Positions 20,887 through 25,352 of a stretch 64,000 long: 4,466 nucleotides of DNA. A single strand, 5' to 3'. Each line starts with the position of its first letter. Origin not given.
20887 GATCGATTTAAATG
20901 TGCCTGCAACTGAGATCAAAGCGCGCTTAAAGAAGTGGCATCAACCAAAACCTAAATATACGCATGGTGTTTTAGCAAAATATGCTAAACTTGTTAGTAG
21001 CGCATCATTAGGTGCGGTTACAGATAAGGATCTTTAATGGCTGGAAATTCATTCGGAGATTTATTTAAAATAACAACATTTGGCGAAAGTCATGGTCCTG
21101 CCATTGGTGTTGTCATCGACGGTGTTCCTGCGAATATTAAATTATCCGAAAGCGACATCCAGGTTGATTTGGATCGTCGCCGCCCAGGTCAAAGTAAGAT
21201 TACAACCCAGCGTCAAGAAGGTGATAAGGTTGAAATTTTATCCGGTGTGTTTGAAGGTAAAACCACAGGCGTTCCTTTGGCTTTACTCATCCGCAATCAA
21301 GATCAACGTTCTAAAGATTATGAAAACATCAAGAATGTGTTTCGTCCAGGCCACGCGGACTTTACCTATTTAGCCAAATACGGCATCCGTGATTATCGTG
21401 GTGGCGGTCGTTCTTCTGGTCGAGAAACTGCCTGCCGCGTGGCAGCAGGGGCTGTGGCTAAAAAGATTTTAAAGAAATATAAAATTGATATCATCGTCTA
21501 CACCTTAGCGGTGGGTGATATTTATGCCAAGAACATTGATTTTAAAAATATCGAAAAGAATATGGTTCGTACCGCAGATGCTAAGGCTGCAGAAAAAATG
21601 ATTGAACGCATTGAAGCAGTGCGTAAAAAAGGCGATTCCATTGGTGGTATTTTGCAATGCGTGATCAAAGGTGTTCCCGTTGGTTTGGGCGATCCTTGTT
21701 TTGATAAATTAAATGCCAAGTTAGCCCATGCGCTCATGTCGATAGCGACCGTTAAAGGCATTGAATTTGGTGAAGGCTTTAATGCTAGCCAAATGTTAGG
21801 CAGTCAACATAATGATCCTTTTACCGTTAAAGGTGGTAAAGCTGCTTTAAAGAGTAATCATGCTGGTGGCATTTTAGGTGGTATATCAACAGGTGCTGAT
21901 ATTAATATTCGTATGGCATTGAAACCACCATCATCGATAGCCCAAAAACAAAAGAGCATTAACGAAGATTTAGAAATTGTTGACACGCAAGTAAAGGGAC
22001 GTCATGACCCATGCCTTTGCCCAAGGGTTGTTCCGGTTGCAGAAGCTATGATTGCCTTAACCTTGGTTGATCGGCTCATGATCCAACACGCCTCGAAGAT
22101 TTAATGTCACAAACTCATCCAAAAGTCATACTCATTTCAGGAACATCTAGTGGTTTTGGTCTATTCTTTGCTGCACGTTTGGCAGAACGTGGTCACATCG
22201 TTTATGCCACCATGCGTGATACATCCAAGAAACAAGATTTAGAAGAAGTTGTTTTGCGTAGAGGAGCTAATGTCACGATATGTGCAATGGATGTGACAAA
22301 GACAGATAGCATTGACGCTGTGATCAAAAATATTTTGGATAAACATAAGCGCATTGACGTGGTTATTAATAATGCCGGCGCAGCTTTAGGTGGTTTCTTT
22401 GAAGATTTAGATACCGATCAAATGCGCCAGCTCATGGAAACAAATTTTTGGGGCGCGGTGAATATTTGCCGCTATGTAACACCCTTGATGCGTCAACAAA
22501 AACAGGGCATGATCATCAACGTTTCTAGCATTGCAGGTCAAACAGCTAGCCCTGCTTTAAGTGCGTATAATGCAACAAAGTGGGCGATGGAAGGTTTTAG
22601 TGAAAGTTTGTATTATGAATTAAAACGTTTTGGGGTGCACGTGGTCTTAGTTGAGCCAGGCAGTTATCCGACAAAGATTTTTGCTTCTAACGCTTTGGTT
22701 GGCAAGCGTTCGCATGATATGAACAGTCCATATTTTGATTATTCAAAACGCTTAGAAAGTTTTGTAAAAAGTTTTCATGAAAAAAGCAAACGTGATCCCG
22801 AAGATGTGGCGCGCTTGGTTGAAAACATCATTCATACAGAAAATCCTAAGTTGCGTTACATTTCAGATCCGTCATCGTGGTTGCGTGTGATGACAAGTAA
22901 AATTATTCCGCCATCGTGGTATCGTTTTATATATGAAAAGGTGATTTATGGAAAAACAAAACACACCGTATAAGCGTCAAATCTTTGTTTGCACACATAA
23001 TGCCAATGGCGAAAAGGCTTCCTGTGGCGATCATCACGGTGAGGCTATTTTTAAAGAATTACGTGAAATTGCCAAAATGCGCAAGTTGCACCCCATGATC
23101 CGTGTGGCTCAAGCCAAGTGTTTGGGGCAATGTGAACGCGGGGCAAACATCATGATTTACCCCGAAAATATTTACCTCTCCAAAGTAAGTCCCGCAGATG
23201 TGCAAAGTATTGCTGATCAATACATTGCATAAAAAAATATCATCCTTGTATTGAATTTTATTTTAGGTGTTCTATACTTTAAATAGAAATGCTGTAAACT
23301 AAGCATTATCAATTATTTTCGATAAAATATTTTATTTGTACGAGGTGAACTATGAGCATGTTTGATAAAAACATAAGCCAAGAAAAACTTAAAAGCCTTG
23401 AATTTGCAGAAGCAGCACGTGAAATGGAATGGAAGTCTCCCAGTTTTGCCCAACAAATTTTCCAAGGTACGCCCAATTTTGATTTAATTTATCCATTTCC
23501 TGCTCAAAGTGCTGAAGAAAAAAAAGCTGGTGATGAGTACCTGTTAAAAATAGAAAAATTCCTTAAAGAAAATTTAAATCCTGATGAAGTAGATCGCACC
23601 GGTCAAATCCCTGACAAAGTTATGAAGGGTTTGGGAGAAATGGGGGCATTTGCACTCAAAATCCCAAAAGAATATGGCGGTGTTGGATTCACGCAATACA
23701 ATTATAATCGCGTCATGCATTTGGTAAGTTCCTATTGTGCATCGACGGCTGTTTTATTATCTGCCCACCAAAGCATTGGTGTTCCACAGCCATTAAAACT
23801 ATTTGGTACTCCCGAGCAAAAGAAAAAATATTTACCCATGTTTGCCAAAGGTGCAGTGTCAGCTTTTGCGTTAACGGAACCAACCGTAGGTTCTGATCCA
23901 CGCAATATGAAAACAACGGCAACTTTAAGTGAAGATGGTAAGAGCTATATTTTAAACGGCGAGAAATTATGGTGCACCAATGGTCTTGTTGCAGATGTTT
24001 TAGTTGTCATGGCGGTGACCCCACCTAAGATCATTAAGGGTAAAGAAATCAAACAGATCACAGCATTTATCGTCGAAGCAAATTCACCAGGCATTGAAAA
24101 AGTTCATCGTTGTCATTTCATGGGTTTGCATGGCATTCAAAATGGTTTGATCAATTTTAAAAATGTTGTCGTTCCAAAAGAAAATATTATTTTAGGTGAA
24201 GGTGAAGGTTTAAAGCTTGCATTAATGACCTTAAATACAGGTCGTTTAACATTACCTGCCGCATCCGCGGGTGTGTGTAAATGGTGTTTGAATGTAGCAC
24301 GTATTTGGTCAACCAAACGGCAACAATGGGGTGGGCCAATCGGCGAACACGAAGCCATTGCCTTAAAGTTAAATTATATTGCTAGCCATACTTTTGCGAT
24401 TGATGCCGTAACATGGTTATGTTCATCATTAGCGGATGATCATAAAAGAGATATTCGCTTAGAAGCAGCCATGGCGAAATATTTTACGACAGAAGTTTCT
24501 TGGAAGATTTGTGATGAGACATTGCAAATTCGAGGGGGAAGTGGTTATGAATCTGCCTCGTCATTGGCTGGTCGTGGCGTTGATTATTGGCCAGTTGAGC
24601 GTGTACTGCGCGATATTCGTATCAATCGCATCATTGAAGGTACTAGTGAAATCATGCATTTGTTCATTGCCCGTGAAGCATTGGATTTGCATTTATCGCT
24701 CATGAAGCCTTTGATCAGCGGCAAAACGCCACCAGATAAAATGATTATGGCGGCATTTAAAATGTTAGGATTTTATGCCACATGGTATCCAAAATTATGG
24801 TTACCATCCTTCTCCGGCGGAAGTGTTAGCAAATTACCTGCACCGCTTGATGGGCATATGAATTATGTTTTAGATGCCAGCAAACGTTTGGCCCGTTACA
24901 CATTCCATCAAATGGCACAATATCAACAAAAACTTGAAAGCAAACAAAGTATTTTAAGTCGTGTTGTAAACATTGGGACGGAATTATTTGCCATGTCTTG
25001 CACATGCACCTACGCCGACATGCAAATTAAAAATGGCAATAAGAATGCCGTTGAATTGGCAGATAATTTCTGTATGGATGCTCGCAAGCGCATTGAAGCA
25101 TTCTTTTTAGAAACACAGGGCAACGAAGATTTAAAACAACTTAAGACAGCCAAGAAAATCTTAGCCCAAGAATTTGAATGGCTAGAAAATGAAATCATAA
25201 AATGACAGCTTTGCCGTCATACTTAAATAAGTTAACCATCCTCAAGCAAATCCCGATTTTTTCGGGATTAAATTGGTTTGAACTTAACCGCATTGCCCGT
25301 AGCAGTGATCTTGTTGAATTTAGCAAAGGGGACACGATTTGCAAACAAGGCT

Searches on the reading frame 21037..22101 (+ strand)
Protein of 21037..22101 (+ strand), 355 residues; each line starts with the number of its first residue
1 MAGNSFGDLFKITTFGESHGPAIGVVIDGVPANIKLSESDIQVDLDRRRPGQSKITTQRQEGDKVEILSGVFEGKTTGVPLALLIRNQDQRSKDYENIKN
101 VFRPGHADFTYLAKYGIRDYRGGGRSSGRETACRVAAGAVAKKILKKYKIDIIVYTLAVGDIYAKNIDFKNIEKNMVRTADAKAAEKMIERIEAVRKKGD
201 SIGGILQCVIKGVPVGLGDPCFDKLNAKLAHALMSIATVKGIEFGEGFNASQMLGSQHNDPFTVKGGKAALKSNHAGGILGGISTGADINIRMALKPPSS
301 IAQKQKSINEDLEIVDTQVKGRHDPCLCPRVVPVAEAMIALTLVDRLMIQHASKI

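Call 63: search_protein_families(library=pfam, proteins=[window:21037-22101:+], max_evalue=0.0001)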
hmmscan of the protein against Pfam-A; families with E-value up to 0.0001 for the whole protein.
window:21037-22101:+ (355 aa): 1 family
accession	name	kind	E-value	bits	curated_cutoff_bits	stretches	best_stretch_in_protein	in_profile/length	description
PF01264.26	Chorismate_synt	-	3.1e-143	476.8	27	1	10-348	1-327/327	Chorismate synthase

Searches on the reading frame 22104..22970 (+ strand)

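Call 63: search_protein_families(library=pfam, proteins=[window:22104-22970:+], max_evalue=0.0001)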
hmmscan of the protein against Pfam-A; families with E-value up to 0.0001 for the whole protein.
window:22104-22970:+ (289 aa): 6 families
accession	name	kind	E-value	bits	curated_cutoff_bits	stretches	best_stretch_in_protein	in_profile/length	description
PF00106.31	adh_short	-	2.3e-48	164.7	26.6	1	7-194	1-188/195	short chain dehydrogenase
PF13561.12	adh_short_C2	-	1.2e-34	120.3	27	1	15-194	3-182/236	Enoyl-(Acyl carrier protein) reductase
PF08659.16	KR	-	7.7e-19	68.7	22.6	1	9-168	3-162/180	KR domain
PF01370.27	Epimerase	-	5.2e-06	26.5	20.9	1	9-162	1-149/240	NAD dependent epimerase/dehydratase family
PF23441.1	SDR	-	6.3e-06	26.2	27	1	8-194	9-200/258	SDR-like rossmann domain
PF08643.16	DUF1776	-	8.4e-05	22.6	25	0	24-186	22-197/294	Fungal family of unknown function (DUF1776)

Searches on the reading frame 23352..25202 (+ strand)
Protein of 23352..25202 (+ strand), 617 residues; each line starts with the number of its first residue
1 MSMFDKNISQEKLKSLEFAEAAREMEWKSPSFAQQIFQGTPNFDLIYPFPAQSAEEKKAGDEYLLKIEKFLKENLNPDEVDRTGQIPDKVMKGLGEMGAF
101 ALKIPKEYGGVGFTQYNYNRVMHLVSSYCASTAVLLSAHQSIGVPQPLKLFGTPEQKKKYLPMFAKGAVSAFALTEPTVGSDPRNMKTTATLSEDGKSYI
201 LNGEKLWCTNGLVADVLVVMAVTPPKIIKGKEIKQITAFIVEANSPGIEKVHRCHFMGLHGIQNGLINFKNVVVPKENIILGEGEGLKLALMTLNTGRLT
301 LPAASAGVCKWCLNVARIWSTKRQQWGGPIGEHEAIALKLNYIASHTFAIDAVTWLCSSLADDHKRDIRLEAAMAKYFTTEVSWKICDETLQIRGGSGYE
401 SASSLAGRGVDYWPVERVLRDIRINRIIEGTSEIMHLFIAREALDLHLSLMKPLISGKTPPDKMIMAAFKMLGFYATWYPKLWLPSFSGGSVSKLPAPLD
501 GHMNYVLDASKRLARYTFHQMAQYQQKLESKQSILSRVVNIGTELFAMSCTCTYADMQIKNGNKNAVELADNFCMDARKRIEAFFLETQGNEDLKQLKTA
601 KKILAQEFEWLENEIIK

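Call 63: search_protein_families(library=pfam, proteins=[window:23352-25202:+], max_evalue=0.0001)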
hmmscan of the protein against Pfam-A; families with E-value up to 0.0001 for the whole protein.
window:23352-25202:+ (617 aa): 6 families
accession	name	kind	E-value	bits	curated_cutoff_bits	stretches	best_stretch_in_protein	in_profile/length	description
PF00441.29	Acyl-CoA_dh_1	-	2.6e-34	118.9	22.4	1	284-443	1-149/150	Acyl-CoA dehydrogenase, C-terminal domain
PF02771.21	Acyl-CoA_dh_N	-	1.7e-24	86.8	22.9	1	67-167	11-112/113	Acyl-CoA dehydrogenase, N-terminal domain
PF02770.24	Acyl-CoA_dh_M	-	6e-21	74.9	33.3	1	171-272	1-97/97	Acyl-CoA dehydrogenase, middle domain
PF21343.2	ACAD9-ACADV_C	-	1.3e-07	32.4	27.8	1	520-604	24-111/120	ACAD9/ACADV, C-terminal domain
PF08028.16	Acyl-CoA_dh_2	-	4.8e-05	24.1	22.7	0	303-427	5-128/134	Acyl-CoA dehydrogenase, C-terminal domain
PF11794.13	HpaB_N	-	5.6e-05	23.3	35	0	200-280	179-269/270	4-hydroxyphenylacetate 3-hydroxylase N terminal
